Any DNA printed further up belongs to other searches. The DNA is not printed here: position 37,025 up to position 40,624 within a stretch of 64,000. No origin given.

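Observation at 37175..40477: Eukaryotic homolog of bacterial protein acetyltransferase Pat (acyl-CoA-synthetase-like domain lacking catalytic His + C-terminal GNAT)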

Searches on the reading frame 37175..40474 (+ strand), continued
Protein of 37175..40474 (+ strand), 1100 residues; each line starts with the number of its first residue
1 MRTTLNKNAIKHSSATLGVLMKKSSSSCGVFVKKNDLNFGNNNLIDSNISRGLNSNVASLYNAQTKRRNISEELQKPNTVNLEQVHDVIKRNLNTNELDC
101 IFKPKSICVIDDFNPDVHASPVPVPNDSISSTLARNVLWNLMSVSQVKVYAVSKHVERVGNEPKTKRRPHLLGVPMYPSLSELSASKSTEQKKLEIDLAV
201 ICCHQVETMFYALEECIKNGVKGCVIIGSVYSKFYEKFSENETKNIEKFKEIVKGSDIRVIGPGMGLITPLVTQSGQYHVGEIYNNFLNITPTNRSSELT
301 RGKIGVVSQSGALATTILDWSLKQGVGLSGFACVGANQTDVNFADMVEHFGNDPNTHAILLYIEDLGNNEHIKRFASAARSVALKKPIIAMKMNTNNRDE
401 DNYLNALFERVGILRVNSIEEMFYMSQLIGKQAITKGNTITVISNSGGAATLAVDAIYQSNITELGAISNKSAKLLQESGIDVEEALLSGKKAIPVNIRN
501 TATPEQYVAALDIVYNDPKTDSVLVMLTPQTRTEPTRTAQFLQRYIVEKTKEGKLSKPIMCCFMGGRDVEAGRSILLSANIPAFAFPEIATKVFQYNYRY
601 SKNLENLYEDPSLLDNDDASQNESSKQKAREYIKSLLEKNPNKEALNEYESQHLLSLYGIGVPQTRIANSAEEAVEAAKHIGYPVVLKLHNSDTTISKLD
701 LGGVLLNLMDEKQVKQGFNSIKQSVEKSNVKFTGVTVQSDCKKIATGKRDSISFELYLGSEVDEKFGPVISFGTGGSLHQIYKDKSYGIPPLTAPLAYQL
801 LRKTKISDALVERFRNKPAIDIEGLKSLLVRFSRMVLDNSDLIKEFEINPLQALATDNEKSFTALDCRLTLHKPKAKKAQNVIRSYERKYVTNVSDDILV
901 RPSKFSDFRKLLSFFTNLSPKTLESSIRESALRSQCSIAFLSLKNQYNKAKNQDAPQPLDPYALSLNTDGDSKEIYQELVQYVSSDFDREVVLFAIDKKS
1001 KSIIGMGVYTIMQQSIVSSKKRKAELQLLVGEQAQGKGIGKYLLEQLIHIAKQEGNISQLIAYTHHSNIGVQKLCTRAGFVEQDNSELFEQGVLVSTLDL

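Call 6: find_homologous_proteins(query=window:37175-40474:+, max_evalue=1e-10)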
Query window:37175-40474:+ (1100 aa): 203 proteins with E <= 1e-10 among 8000 candidates; the best 120 are listed.
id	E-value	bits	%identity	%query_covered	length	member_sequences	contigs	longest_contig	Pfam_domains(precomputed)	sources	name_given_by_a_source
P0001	0.0e+0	2437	100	100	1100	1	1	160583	PF08442.16,PF13420.14,PF13607.12,PF13549.12,PF13302.14,PF13508.14,PF19045.5,PF00583.32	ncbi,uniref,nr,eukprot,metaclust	ncbi:GCN5-related N-acetyltransferase [Naegleria gruberi]|uniref:GCN5-related N-acetyltransferase n=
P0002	0.0e+0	1926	81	96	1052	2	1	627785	PF13607.12,PF13549.12,PF13302.14,PF19045.5,PF00583.32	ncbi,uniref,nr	ncbi:hypothetical protein FDP41_006314 [Naegleria fowleri]|uniref:N-acetyltransferase domain-contain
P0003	0.0e+0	1840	78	96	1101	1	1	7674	PF13673.14,PF08442.16,PF13420.14,PF13607.12,PF13549.12,PF13302.14,PF13508.14,PF19045.5,PF00583.32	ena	-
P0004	0.0e+0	1818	77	98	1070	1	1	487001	PF08442.16,PF13607.12,PF13549.12,PF13302.14,PF19045.5,PF00583.32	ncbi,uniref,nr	ncbi:hypothetical protein C9374_008358 [Naegleria lovaniensis]|uniref:Uncharacterized protein n=1 Ta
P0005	1.0e-131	459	35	92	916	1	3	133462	PF00549.25,PF02629.26,PF13607.12,PF13549.12,PF13380.13,PF13302.14,PF19045.5,PF00583.32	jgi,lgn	jgi:acetyltransferase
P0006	1.2e-131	459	35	92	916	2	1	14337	PF00549.25,PF02629.26,PF13607.12,PF13549.12,PF13380.13,PF13302.14,PF19045.5,PF00583.32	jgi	jgi:acetyltransferase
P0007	1.0e-128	449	34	90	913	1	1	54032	PF00549.25,PF02629.26,PF13607.12,PF13549.12,PF13380.13,PF13302.14,PF19045.5,PF00583.32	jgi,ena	jgi:acetyltransferase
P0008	1.6e-127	445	35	84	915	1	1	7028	PF00549.25,PF02629.26,PF13420.14,PF13607.12,PF13549.12,PF13380.13,PF13302.14,PF13508.14,PF19045.5,PF00583.32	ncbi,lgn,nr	ncbi:MAG: bifunctional acetate--CoA ligase family protein/GNAT family N-acetyltransferase [Parachlam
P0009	7.9e-127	443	33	91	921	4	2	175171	PF02629.26,PF08442.16,PF13607.12,PF13549.12,PF13380.13,PF13302.14,PF19045.5,PF00583.32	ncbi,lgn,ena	-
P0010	2.9e-126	441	33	89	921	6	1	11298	PF02629.26,PF13420.14,PF13607.12,PF13549.12,PF13380.13,PF13302.14,PF19045.5,PF00583.32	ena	-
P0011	5.8e-126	440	33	90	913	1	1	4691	PF02629.26,PF13420.14,PF13607.12,PF13549.12,PF13380.13,PF13302.14,PF13508.14,PF19045.5,PF00583.32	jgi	jgi:acetyltransferase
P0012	1.3e-122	429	32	92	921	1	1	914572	PF02629.26,PF08442.16,PF13607.12,PF13549.12,PF13380.13,PF13302.14,PF19045.5,PF00583.32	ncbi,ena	-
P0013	2.3e-122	428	32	93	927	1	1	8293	PF02629.26,PF13607.12,PF13549.12,PF13380.13,PF13302.14,PF19045.5,PF00583.32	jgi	jgi:acetyltransferase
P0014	2.4e-122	428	32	92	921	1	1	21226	PF02629.26,PF13607.12,PF13549.12,PF13380.13,PF13302.14,PF19045.5,PF00583.32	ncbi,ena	-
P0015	5.9e-122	427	33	91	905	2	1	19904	PF00549.25,PF02629.26,PF13607.12,PF13549.12,PF13380.13,PF13302.14,PF13508.14,PF19045.5,PF00583.32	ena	-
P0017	2.9e-118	414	31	91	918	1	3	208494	PF02629.26,PF13607.12,PF13549.12,PF13380.13,PF13302.14,PF13508.14,PF19045.5,PF00583.32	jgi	jgi:acetyltransferase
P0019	2.3e-115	405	32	80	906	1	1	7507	PF02629.26,PF13420.14,PF13607.12,PF13549.12,PF13380.13,PF13302.14,PF19045.5,PF00583.32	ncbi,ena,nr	ncbi:MAG: bifunctional acetate--CoA ligase family protein/GNAT family N-acetyltransferase [Anaerolin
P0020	5.1e-115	404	33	89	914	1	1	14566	PF02629.26,PF08442.16,PF13607.12,PF13549.12,PF13380.13,PF13302.14,PF19045.5,PF00583.32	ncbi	-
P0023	9.8e-109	383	33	82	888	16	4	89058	PF02629.26,PF13420.14,PF13607.12,PF13549.12,PF13380.13,PF13302.14,PF13508.14,PF19045.5,PF00583.32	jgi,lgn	jgi:acetyltransferase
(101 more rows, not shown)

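Call 8: list_cluster_members(proteins=[P0005, P0007, P0008, P0009, P0012, P0014, P0017, P0020, P0003, P0023])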
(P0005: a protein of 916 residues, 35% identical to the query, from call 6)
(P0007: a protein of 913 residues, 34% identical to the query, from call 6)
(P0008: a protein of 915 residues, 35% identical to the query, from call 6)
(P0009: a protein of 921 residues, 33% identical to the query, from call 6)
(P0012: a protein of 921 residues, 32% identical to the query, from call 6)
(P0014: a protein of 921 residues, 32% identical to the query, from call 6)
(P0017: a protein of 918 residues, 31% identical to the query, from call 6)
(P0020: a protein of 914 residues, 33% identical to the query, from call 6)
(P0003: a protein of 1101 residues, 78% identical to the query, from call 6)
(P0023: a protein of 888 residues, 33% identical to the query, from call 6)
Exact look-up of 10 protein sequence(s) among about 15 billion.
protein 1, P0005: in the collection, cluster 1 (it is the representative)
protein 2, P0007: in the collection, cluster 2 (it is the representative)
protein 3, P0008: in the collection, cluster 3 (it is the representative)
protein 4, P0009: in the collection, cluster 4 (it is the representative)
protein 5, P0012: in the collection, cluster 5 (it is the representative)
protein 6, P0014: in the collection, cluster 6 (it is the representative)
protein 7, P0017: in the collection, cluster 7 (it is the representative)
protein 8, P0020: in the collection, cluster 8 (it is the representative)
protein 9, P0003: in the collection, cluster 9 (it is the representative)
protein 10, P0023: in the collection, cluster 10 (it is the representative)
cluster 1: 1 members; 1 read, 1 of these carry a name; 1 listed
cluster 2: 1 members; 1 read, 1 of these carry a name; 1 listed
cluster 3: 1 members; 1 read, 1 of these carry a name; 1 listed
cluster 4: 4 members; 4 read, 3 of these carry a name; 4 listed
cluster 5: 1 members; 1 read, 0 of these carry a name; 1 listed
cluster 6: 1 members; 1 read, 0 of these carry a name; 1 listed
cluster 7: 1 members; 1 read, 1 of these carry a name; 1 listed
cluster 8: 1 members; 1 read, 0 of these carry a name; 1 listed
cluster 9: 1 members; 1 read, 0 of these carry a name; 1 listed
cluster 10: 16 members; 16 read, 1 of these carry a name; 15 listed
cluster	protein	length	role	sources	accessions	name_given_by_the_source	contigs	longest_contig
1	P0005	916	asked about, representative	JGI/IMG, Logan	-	acetyltransferase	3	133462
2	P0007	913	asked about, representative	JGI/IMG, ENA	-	acetyltransferase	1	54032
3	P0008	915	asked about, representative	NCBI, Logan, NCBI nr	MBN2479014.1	MAG: bifunctional acetate--CoA ligase family protein/GNAT family N-acetyltransferase ... | bifunctional acetate--CoA ligase family protein/GNAT family N-acetyltransferase ...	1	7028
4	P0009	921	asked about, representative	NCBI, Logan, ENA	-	-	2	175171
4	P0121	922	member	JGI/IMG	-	acetyltransferase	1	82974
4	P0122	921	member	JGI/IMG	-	acetyltransferase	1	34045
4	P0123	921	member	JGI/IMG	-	acetyltransferase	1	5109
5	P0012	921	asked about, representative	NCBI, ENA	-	-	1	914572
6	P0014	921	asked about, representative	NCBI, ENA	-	-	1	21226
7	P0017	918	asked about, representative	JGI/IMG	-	acetyltransferase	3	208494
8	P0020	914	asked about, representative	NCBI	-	-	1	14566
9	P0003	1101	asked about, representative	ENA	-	-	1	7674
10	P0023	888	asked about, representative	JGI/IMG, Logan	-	acetyltransferase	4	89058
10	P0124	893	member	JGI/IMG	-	-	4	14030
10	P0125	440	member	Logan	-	-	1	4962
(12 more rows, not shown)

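Call 10: find_related_loci(query=A1, collection=genome_contigs, flank=3000)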
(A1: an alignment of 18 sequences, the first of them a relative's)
Query A1 (1100 aa) in genome_contigs; peptide patterns used: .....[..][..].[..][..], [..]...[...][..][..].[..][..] (x = any residue, [..] = any of these).
600 stretches matched a pattern (row limit reached: there are more); 592 encode a relative of the query (tblastn E <= 1e-3); the best 80 are kept; 80 distinct loci.
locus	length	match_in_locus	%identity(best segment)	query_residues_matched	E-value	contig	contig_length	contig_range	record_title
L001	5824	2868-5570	33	86-1090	2e-156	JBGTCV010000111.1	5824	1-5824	MAG: Candidatus Promineifilaceae bacterium isolate JTS-RE128 k141_814885, whole genome shotgun sequence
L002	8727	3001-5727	33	71-1087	1e-152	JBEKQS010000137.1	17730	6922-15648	MAG: Bryobacteraceae bacterium isolate SPRUCE 493 SPRUCE_493_137, whole genome shotgun sequence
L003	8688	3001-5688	33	83-1083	4e-150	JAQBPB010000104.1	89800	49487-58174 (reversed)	MAG: Chloroflexota bacterium isolate RYN_336 scaffold_719464, whole genome shotgun sequence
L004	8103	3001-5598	34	79-1054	5e-149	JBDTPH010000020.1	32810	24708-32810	MAG: Chloroflexota bacterium isolate cluster3_bin.194 NODE_3871_length_32810_cov_7.276385, whole genome shotgun sequence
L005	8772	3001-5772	33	47-1080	1e-147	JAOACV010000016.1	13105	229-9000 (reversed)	MAG: Verrucomicrobiia bacterium isolate SKW217 NODE_16_length_13105_cov_2.147912, whole genome shotgun sequence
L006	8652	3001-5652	33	89-1080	2e-147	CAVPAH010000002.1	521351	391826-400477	MAG: uncultured Chloroflexia bacterium isolate MFD09848.bin.2.53 genome assembly, contig: contig_11619, whole genome sho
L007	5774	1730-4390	32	82-1080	7e-149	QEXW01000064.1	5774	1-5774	MAG: Anaerolineae bacterium isolate Nak57 k99_210729, whole genome shotgun sequence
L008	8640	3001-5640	33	95-1080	3e-146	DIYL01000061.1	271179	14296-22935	MAG TPA_asm: Anaerolineales bacterium UBA6055 UBA6055_contig_121, whole genome shotgun sequence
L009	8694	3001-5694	33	72-1080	4e-146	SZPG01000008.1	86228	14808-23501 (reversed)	Chloroflexi bacterium CFX6 ZYPT4scaffold_269, whole genome shotgun sequence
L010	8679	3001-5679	33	83-1080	1e-145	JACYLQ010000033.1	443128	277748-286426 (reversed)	MAG: Calothrix sp. C42_A2020_038 NODE_56_length_443128_cov_84.173254, whole genome shotgun sequence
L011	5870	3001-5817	32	41-1080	2e-145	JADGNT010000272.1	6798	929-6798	MAG: Candidatus Solibacter sp. isolate Chersky.3_40 contig-100_8095, whole genome shotgun sequence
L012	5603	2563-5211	32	91-1080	6e-146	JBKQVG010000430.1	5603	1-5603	MAG: Bryobacteraceae bacterium isolate SEr2D2E2F__bin_78 SEr2D2E2F_000000297697, whole genome shotgun sequence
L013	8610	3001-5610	34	98-1087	3e-144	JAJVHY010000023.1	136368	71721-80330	MAG: Verrucomicrobiia bacterium isolate Bin_23R c_000000000623, whole genome shotgun sequence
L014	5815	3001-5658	34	98-1080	2e-144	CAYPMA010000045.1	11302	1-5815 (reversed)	MAG TPA_asm: uncultured bacterium isolate binchicken_co129_128 genome assembly, contig: NODE_18157_length_11302_cov_4.66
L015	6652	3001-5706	32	58-1080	5e-144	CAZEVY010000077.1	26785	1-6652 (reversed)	MAG TPA_asm: uncultured Solibacteraceae bacterium isolate SRP237561_co1_63 genome assembly, contig: NODE_2759_length_267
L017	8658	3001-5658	32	80-1080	1e-143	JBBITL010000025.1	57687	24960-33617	MAG: Solibacteraceae bacterium isolate BR1S70218_bin_396 NODE_377_length_57687_cov_5.451399, whole genome shotgun sequen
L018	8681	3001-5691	32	81-1080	4e-143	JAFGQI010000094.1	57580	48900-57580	MAG: Anaerolineales bacterium isolate Zod_Metabat.740 k87_6327988, whole genome shotgun sequence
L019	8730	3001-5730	32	82-1100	3e-143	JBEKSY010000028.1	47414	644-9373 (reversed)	MAG: Anaerolineales bacterium isolate SPRUCE 545 SPRUCE_545_28, whole genome shotgun sequence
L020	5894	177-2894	33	67-1080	2e-143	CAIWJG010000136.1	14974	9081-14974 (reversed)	MAG: uncultured Verrucomicrobia subdivision 3 bacterium isolate Ki1-2-7m_bin-117 genome assembly, contig: bin-117:136/99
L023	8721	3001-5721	33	66-1080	3e-143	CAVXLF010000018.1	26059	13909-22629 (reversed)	MAG: uncultured Verrucomicrobiae bacterium isolate MFD04780.bin.2.37 genome assembly, contig: contig_27660, whole genome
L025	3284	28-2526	32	163-1080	6e-150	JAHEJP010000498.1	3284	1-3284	MAG: Chloroflexota bacterium isolate Ww555 NODE_151124_length_3284_cov_5.430604, whole genome shotgun sequence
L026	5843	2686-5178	33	163-1080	9e-144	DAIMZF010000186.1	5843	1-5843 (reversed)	MAG TPA_asm: Aggregatilineales bacterium isolate CTOTU7321 NODE_21889_length_5843_cov_9.496199, whole genome shotgun seq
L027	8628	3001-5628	32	96-1080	2e-142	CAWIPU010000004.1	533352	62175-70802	MAG: uncultured Chloroflexia bacterium isolate MFD01721.bin.1.359 genome assembly, contig: contig_19253, whole genome sh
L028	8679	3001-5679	33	84-1080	2e-142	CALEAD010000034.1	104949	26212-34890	MAG: uncultured Anaerolineae bacterium isolate N1_Bin_METABAT__191_1 genome assembly, contig: c_000003647778, whole geno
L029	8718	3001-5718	34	86-1100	4e-142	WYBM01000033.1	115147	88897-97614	MAG: Ardenticatenaceae bacterium isolate CFX1 k127_246270, whole genome shotgun sequence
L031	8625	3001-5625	32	95-1080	2e-142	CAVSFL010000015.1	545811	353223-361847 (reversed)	MAG: uncultured Acidobacteriaceae bacterium isolate MFD01828.bin.1.14 genome assembly, contig: contig_5990, whole genome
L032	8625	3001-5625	33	98-1080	3e-142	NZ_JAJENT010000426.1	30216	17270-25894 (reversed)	Phormidium sp. CCY1219 NODE_1322618+_length_30216_cov_102.091, whole genome shotgun sequence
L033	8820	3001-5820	31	52-1100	5e-142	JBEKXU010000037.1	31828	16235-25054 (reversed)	MAG: Anaerolineales bacterium isolate SPRUCE 659 SPRUCE_659_37, whole genome shotgun sequence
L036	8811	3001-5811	31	52-1100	1e-141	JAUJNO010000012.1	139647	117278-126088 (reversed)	MAG: Rubrobacteraceae bacterium isolate YX2bin33 opera_contig_345, whole genome shotgun sequence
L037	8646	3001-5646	32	96-1080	4e-141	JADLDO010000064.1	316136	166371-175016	MAG: Caldilineaceae bacterium isolate SJ28 c_000001459490, whole genome shotgun sequence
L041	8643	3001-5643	32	89-1080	4e-141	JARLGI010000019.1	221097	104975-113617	MAG: Acidobacteriota bacterium isolate MAG_BO43 MetaBAT2_Bin_43_Oxic_k141_219080, whole genome shotgun sequence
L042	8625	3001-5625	33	98-1080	8e-141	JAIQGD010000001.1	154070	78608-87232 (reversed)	MAG: Terriglobia bacterium isolate SRVP_35 SRVP18_trench_1_45cm_scaffold_53, whole genome shotgun sequence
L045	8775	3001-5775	31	83-1100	2e-140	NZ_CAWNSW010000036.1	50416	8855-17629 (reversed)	Stenomitos frigidus ULC18 isolate ena-yuan-GCF_003003795.1 NZ_PVWK01000011.1, whole genome shotgun sequence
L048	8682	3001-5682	33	78-1080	2e-146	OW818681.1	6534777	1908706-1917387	metagenome genome assembly, chromosome: 1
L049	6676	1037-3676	32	94-1080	1e-139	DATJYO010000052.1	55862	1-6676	MAG TPA_asm: Bryobacteraceae bacterium isolate SMAG_U15154 k141_3052109, whole genome shotgun sequence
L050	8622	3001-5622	32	96-1080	1e-139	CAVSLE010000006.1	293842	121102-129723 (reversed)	MAG: uncultured Acidobacteriaceae bacterium isolate MFD05377.bin.1.119 genome assembly, contig: contig_140385, whole gen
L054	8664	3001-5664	31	85-1080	4e-139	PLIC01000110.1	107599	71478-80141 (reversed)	MAG: Acidobacteriaceae bacterium isolate bog_202 73.20110800_S1M.27_contig_1274, whole genome shotgun sequence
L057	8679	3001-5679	33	98-1080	7e-139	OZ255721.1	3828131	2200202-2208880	MAG: Abditibacteriaceae bacterium isolate 7bf6772e-6c33-449c-9fdb-ec1266bce879 genome assembly, chromosome: 1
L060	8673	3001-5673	32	98-1100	2e-138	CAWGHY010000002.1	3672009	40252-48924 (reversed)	MAG: Terriglobia bacterium isolate MFD09671.bin.1.22 genome assembly, contig: contig_11288, whole genome shotgun sequenc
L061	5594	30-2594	32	132-1080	2e-138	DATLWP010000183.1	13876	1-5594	MAG TPA_asm: Candidatus Polarisedimenticolia bacterium isolate SMAG_U13221 k141_341584, whole genome shotgun sequence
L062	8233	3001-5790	32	57-1100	2e-138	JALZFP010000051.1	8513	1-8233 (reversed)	MAG: Actinomycetota bacterium isolate NAD bin13 SC8819-21_k127_1392496, whole genome shotgun sequence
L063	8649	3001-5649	31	83-1080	3e-138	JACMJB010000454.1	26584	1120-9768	MAG: Armatimonadota bacterium isolate ES-bin-147 ES-bin-147-contig-k141_12806920, whole genome shotgun sequence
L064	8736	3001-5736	32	71-1100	3e-138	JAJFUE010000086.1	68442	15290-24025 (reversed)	MAG: bacterium isolate bin.378 k141_2465472, whole genome shotgun sequence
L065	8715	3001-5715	33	60-1080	3e-138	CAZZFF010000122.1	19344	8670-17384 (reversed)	MAG TPA_asm: uncultured Verrucomicrobiota bacterium isolate binchicken_co3_5 genome assembly, contig: NODE_9036_length_1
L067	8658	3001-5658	32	83-1080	3e-138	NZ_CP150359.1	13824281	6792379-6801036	Sorangium sp. So ce1099 chromosome, complete genome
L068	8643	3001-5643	34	92-1080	8e-144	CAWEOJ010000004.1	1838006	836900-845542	MAG: uncultured Acidobacteriota bacterium isolate MFD02248.bin.1.112 genome assembly, contig: contig_14778, whole genome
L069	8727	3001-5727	31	68-1080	9e-138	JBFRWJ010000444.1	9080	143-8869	MAG: Spirulina sp. isolate 05_out_wi_sediment_bin.10 05outWiSedB10_c_000001919930, whole genome shotgun sequence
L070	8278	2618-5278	32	83-1080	4e-138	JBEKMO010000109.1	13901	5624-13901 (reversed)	MAG: Bryobacteraceae bacterium isolate SPRUCE 396 SPRUCE_396_109, whole genome shotgun sequence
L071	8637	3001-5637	32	90-1080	2e-137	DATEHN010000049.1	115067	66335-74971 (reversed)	MAG TPA_asm: Candidatus Angelobacter sp. isolate SMAG_U8812 k141_1472553, whole genome shotgun sequence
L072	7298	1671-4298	32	96-1080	4e-137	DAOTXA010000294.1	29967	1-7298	MAG TPA_asm: Anaerolineae bacterium isolate H18_201 k95_1974288, whole genome shotgun sequence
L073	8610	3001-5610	32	132-1100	4e-137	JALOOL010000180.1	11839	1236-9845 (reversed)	MAG: Hydrococcus sp. Prado102 scaffold_10003, whole genome shotgun sequence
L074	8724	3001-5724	32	83-1100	8e-137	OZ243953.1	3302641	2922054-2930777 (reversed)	MAG: Rubrobacteraceae bacterium isolate 395c1654-e67c-43c0-ba9f-15d46f209478 genome assembly, chromosome: 1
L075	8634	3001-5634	31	96-1080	9e-137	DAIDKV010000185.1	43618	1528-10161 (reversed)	MAG TPA_asm: Planctomycetales bacterium isolate clean412 k141_918714, whole genome shotgun sequence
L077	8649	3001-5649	32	89-1080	3e-136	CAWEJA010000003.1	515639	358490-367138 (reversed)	MAG: Terriglobia bacterium isolate MFD06085.bin.1.165 genome assembly, contig: contig_14275, whole genome shotgun sequen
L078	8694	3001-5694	32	75-1080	4e-136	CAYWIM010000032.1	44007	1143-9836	MAG TPA_asm: uncultured Verrucomicrobiota bacterium isolate SRP263991_co5_619 genome assembly, contig: NODE_1796_length_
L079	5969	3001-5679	31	96-1100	3e-136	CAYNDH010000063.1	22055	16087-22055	MAG TPA_asm: uncultured Anaerolineaceae bacterium isolate SRP220891_co3_471 genome assembly, contig: NODE_2877_length_22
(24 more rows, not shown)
